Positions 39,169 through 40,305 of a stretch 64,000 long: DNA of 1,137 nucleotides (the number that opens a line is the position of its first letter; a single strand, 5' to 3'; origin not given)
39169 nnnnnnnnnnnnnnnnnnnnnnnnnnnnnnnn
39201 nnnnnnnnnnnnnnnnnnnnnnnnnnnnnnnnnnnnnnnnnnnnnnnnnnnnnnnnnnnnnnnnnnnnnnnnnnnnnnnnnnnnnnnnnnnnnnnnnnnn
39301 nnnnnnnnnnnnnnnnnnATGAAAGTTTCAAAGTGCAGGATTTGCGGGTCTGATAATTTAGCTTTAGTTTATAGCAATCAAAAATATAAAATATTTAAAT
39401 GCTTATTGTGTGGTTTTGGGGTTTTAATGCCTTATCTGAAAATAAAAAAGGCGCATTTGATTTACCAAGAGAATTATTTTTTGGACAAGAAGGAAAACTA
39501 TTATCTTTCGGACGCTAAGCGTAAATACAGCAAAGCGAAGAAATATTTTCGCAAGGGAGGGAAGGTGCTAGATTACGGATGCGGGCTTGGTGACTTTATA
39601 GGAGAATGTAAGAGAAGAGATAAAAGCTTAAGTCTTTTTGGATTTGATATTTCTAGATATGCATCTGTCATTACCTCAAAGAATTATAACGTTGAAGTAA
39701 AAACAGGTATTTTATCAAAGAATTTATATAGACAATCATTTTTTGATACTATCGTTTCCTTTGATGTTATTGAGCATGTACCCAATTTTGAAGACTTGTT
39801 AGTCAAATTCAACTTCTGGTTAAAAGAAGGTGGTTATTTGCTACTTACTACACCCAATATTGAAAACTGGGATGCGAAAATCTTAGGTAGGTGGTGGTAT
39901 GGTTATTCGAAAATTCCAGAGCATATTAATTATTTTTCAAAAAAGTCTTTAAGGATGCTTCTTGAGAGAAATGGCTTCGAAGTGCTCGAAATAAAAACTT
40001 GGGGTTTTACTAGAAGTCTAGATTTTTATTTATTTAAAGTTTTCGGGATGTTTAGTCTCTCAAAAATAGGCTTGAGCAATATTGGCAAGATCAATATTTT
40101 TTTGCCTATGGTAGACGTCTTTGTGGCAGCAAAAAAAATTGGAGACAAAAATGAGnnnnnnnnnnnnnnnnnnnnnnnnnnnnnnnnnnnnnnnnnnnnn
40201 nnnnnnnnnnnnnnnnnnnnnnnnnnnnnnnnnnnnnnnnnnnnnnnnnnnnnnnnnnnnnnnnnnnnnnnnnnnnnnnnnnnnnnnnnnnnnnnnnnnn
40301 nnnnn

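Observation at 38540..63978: Very large glycosylation locus: about 12 GT-C-like polytopic proteins, 3 Dpm1-like GT2 synthases and 2 methyltransferases, next to rmlABCD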

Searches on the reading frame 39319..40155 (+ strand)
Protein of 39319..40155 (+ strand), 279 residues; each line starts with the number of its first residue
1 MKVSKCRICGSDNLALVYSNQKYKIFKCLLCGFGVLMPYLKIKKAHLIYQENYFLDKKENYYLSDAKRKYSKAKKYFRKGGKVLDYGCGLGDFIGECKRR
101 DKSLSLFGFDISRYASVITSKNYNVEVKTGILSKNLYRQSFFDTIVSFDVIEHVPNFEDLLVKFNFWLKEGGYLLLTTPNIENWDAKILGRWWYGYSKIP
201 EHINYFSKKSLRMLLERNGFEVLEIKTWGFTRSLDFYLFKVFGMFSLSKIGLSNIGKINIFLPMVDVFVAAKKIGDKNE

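Call 3: search_protein_families(library=pfam, proteins=[window:39319-40155:+], max_evalue=0.01)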
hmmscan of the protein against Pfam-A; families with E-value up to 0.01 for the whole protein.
window:39319-40155:+ (279 aa): 8 families
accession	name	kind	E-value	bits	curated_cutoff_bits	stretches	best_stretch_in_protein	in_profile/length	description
PF13489.12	Methyltransf_23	-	1.2e-30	106.8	27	1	66-224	9-163/164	Methyltransferase domain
PF08241.18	Methyltransf_11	-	4.5e-09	37.3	21.2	1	84-175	1-94/95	Methyltransferase domain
PF13847.12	Methyltransf_31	-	4.6e-09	36.6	27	1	78-184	2-117/145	Methyltransferase domain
PF13649.12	Methyltransf_25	-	3.8e-08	34.3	27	1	83-172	1-97/97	Methyltransferase domain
PF08242.18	Methyltransf_12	-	5.5e-08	33.9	30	1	84-174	1-98/98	Methyltransferase domain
PF02353.26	CMAS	-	4.1e-05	23.5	27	1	66-179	49-167/273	Mycolic acid cyclopropane synthetase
PF05175.20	MTS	-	0.0019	18.3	23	1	79-147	31-104/170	Methyltransferase small domain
PF07021.18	MetW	-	0.0027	17.8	21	1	71-186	5-117/193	Methionine biosynthesis protein MetW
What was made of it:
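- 39319..40158 (+): SAM methyltransferase with an N-terminal CxxC...CxxC zinc ribbon (accessory block). Methyltransf_23, 106.8 bits (call 3).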
